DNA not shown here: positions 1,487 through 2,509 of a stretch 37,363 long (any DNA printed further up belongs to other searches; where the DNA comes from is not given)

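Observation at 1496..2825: Overlapping DUF5343-like / TIGR02391-like gene pair in an AT-rich islet: candidate toxin or abortive-infection module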

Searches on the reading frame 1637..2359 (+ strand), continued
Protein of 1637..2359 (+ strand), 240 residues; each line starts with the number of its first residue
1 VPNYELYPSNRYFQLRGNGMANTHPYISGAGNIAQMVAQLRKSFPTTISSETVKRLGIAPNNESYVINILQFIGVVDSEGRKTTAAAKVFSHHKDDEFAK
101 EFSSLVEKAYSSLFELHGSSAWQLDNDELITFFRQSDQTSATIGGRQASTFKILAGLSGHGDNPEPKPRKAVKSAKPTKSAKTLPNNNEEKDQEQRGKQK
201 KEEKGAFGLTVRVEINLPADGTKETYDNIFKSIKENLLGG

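Call 102: search_protein_families(library=padloc, proteins=[L178:5621-6130:+, L176:5731-6246:+, P0462, P0433, L176:6292-6711:+, P0373, P0417, P0465], max_evalue=0.1)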
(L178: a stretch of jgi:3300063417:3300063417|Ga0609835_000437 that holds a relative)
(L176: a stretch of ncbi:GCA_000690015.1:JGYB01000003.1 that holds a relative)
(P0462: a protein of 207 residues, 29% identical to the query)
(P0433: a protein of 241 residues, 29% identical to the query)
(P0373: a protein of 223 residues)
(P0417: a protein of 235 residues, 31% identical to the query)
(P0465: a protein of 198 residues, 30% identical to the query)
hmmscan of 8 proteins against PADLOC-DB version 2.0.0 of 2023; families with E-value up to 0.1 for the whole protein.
L178:5621-6130:+ (170 aa): 1 family
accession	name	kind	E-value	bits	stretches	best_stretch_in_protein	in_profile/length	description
PDLC04017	PD-Lambda-5_A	-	0.0055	13.5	1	53-119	343-409/473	-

L176:5731-6246:+ (172 aa): 0 families

P0462 (207 aa): 2 families
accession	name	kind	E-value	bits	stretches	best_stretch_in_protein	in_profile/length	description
PDLC04589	PDC-M34A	-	4.3e-38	129.8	1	6-202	7-207/208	-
PDLC04588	PDC-M34A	-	2.9e-13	47.9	1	16-202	71-258/260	-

P0433 (241 aa): 1 family
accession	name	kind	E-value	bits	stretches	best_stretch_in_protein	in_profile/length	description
PDLC04589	PDC-M34A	-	6.8e-11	40.9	1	46-236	37-207/208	-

L176:6292-6711:+ (140 aa): 0 families

P0373 (223 aa): 2 families
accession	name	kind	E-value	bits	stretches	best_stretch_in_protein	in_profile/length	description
PDLC04589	PDC-M34A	-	1.3e-14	53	1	1-219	1-207/208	-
PDLC04588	PDC-M34A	-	0.0092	13.4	1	26-221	81-260/260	-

P0417 (235 aa): 1 family
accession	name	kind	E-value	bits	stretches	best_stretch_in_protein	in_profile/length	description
PDLC04589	PDC-M34A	-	5.1e-09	34.8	1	46-230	42-207/208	-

P0465 (198 aa): 2 families
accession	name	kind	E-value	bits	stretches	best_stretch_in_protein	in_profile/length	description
PDLC04589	PDC-M34A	-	1.7e-32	111.5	1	18-193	27-207/208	-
PDLC04588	PDC-M34A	-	1.8e-12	45.3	1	22-193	86-258/260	-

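Call 103: search_protein_families(library=pfam, proteins=[L178:5621-6130:+, L176:5731-6246:+, L178:3953-4516:+, L176:6292-6711:+, P0462, P0433], max_evalue=10)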
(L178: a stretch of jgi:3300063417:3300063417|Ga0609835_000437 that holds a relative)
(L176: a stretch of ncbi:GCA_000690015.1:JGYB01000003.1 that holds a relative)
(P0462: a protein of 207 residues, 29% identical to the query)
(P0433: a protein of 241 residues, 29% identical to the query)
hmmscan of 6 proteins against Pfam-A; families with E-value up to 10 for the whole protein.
L178:5621-6130:+ (170 aa): 2 families
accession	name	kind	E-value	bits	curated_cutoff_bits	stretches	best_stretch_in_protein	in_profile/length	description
PF13643.11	DUF4145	-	0.0003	21.2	23.1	1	56-142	3-72/88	Domain of unknown function (DUF4145)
PF18305.6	DNA_pol_A_exoN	-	0.014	16.1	23.5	1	139-169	16-46/87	3' to 5' exonuclease C-terminal domain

L176:5731-6246:+ (172 aa): 1 family
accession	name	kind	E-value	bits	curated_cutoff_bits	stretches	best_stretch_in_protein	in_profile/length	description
PF13643.11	DUF4145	-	0.00015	22.2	23.1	1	61-153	6-82/88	Domain of unknown function (DUF4145)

L178:3953-4516:+ (188 aa): 1 family
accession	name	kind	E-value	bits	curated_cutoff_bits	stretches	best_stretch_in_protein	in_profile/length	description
PF13577.12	SnoaL_4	-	0.034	14.6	24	1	37-72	13-50/126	SnoaL-like domain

L176:6292-6711:+ (140 aa): 0 families

P0462 (207 aa): 1 family
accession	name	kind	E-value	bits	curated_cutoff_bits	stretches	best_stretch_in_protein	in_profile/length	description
PF17278.7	DUF5343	-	7.1e-34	117.5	27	1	6-140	2-139/140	Family of unknown function (DUF5343)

P0433 (241 aa): 1 family
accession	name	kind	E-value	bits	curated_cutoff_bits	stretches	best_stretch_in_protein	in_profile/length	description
PF17278.7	DUF5343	-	1.9e-06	28.6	27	1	17-150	4-137/140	Family of unknown function (DUF5343)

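Call 107: find_encoding_contigs(protein=P0395, flank=4000, max_places=2)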
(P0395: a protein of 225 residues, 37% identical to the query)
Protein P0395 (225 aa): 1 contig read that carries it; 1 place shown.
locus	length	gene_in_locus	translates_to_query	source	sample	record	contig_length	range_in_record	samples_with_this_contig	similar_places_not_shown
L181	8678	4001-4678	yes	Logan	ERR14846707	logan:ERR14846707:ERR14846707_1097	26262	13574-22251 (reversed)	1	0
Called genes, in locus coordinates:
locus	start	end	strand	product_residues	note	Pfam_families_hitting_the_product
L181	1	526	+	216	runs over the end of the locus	PF13426:PAS_9 (faint)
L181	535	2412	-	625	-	PF00128:Alpha-amylase, PF16657:Malt_amylase_C (weak)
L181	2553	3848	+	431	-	PF00501:AMP-binding, PF14535:AMP-binding_C_2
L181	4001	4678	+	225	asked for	PF17278:DUF5343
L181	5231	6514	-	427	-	PF00202:Aminotran_3, PF00155:Aminotran_1_2 (weak)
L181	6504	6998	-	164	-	PF13404:HTH_AsnC-type, PF22451:NirdL-like_HTH, PF17805:AsnC_trans_reg2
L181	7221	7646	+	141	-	-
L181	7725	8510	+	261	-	PF00551:Formyl_trans_N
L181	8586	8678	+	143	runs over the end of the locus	PF00383:dCMP_cyt_deam_1, PF14437:MafB19-deam, PF14439:Bd3614-deam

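Call 108: find_encoding_contigs(protein=P0391, flank=4000, max_places=2)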
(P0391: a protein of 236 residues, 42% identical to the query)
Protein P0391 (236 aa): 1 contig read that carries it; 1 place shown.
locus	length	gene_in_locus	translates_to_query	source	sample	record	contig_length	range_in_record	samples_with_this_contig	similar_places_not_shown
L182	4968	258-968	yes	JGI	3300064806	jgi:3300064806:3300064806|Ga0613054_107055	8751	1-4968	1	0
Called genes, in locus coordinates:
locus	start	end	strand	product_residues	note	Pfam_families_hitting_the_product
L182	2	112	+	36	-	?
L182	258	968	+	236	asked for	PF17278:DUF5343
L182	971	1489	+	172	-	PF13643:DUF4145 (weak)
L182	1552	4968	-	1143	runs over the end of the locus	PF04313:HSDR_N, PF04851:ResIII, PF18766:SWI2_SNF2, PF22679:T1R_D3-like, PF11867:T1RH-like_C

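Call 112: find_related_loci(query=P0462, collection=genome_contigs, flank=3000)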
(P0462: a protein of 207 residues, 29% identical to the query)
Query P0462 (207 aa) in genome_contigs; peptide patterns used: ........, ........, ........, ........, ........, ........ (x = any residue, [..] = any of these).
150 stretches matched a pattern; 2 encode a relative of the query (tblastn E <= 1e-3); 2 distinct loci.
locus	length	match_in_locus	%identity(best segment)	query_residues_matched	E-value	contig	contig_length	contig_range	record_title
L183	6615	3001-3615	90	1-205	4e-125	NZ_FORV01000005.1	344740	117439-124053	Sphingomonas sp. NFR04, whole genome shotgun sequence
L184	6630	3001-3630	37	6-207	8e-42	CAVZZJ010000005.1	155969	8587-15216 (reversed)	MAG: uncultured Acidimicrobiaceae bacterium isolate MFD01716.bin.2.92 genome assembly, contig: contig_3694, whole genome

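Call 116: search_protein_families(library=pfam, proteins=[L184:3633-4166:+, L184:2980-3633:+, L182:971-1486:+, L181:4659-5138:+], max_evalue=10)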
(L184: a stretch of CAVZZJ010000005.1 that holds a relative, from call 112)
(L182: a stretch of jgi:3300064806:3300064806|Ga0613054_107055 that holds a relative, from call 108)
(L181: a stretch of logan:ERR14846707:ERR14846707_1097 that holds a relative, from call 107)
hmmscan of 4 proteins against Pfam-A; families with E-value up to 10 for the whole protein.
L184:3633-4166:+ (178 aa): 2 families
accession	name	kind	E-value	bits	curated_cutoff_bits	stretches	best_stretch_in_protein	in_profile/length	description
PF13643.11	DUF4145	-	0.12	12.9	23.1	1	57-160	3-81/88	Domain of unknown function (DUF4145)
PF19620.4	DUF6125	-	0.33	11.4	27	1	82-139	17-73/164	Family of unknown function (DUF6125)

L184:2980-3633:+ (218 aa): 1 family
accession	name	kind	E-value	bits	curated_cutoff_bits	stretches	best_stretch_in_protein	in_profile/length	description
PF17278.7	DUF5343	-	1.3e-32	113.4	27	1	7-141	1-138/140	Family of unknown function (DUF5343)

L182:971-1486:+ (172 aa): 3 families
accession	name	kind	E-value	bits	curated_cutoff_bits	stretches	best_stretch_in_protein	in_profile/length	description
PF13643.11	DUF4145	-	7.5e-08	32.8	23.1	1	63-156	7-85/88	Domain of unknown function (DUF4145)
PF10874.13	DUF2746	-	0.045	14.6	23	1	97-162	7-70/101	Protein of unknown function (DUF2746)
PF13977.11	TetR_C_6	-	0.86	10.2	27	0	5-22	68-85/115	BetI-type transcriptional repressor, C-terminal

L181:4659-5138:+ (160 aa): 1 family
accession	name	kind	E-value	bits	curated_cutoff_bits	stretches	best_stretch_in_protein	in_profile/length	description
PF09509.15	Hypoth_Ymh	-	1.9e-29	102.4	25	1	36-154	1-119/119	Protein of unknown function (Hypoth_ymh)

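Call 117: find_encoding_contigs(protein=P0413, flank=4000, max_places=2)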
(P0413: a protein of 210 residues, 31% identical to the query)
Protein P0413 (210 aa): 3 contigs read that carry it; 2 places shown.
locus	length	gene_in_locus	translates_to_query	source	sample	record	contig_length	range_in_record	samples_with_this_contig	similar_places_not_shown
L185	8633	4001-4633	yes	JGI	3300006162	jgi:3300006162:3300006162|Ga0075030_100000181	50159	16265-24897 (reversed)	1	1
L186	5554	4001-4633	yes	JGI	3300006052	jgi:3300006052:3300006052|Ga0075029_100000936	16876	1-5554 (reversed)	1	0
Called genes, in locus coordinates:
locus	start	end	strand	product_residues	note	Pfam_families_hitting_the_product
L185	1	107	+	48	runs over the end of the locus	-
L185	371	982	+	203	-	PF20408:Abhydrolase_11, PF12146:Hydrolase_4 (weak), PF00561:Abhydrolase_1 (weak)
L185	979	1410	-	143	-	PF00072:Response_reg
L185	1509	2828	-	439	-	PF00206:Lyase_1, PF10397:ADSL_C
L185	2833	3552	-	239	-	PF00753:Lactamase_B, PF12706:Lactamase_B_2, PF23023:Anti-Pycsar_Apyc1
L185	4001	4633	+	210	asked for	PF17278:DUF5343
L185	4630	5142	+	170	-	-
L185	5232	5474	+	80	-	PF02700:PurS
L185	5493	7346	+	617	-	PF13522:GATase_6, PF13537:GATase_7, PF01380:SIS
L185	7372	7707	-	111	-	-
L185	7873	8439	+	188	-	PF05685:Uma2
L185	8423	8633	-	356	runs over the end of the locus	PF00404:Dockerin_1 (faint), PF12256:TcdB_toxin_midN (faint), PF16743:PliI (faint), PF13517:FG-GAP_3, PF01839:FG-GAP (weak), PF13517:FG-GAP_3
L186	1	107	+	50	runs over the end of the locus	-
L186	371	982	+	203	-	PF20408:Abhydrolase_11, PF12146:Hydrolase_4 (weak), PF00561:Abhydrolase_1 (weak)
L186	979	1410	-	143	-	PF00072:Response_reg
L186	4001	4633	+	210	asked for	PF17278:DUF5343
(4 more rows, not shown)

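Call 118: find_encoding_contigs(protein=P0434, flank=4000, max_places=2)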
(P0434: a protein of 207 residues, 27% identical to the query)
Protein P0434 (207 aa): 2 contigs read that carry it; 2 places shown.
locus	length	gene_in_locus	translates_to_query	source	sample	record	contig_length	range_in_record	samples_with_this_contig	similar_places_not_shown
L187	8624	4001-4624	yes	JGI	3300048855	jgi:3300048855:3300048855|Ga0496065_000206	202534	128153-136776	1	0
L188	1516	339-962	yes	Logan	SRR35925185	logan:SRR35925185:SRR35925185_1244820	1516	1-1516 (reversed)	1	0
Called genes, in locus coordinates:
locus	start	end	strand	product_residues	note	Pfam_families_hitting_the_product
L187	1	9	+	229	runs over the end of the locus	-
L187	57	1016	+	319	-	PF13489:Methyltransf_23, PF08241:Methyltransf_11 (faint), PF13649:Methyltransf_25 (weak)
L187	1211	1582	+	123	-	PF02656:DUF202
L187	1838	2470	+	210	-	PF01914:MarC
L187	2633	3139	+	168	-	PF00034:Cytochrom_C (weak), PF13442:Cytochrome_CBB3 (faint)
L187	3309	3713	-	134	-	PF04828:GFA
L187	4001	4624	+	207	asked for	PF17278:DUF5343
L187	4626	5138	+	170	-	-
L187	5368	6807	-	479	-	PF01565:FAD_binding_4, PF08031:BBE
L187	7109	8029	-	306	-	PF12802:MarR_2, PF01047:MarR (faint), PF13463:HTH_27 (faint), PF00583:Acetyltransf_1, PF13673:Acetyltransf_10, PF13508:Acetyltransf_7, PF08445:FR47 (weak)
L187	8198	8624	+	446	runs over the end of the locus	-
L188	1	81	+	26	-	?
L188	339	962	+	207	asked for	PF17278:DUF5343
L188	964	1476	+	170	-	-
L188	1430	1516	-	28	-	?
